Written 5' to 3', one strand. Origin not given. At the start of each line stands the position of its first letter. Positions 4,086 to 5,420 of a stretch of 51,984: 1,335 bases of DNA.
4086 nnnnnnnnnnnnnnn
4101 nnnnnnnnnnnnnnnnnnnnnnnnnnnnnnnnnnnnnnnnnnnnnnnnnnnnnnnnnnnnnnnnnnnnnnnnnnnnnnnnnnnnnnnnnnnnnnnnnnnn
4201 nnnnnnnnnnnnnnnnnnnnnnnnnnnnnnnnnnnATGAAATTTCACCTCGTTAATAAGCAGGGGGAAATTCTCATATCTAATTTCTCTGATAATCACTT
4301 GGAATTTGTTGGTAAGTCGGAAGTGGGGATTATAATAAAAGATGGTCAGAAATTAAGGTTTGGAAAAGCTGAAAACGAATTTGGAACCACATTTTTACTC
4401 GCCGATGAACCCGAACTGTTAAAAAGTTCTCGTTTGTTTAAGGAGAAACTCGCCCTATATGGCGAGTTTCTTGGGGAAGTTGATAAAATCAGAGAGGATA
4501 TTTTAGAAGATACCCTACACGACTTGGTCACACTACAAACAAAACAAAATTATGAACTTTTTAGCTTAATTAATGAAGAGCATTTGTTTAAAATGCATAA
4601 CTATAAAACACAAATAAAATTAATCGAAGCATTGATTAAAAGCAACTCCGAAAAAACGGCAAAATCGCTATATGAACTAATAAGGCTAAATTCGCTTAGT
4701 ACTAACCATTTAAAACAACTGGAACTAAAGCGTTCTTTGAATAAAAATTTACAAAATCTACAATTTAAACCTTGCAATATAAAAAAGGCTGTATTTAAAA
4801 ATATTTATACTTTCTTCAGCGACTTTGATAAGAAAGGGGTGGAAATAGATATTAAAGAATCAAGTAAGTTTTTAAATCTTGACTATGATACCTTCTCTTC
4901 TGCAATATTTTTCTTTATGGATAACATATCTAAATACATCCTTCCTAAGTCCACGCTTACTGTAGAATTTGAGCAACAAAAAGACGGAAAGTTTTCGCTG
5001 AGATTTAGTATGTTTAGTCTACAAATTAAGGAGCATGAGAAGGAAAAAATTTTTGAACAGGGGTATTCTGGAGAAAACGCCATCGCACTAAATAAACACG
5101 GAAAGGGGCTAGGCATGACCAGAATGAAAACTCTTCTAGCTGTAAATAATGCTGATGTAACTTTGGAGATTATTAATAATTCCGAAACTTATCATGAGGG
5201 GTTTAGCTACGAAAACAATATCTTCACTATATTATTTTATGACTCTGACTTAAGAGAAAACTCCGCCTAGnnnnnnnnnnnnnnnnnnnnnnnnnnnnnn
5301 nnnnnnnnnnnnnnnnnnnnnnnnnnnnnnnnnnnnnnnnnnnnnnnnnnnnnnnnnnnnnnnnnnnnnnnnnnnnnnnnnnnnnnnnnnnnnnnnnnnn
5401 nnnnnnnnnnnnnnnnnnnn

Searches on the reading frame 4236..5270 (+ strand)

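Call 37: search_protein_families(library=pfam, proteins=[window:4236-5270:+])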
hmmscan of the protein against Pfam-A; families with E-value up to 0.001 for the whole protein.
window:4236-5270:+ (344 aa): 1 family
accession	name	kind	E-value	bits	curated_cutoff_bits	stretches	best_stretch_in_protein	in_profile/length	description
PF02518.31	HATPase_c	-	0.00096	20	26.4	0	223-310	9-93/111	Histidine kinase-, DNA gyrase B-, and HSP90-like ATPase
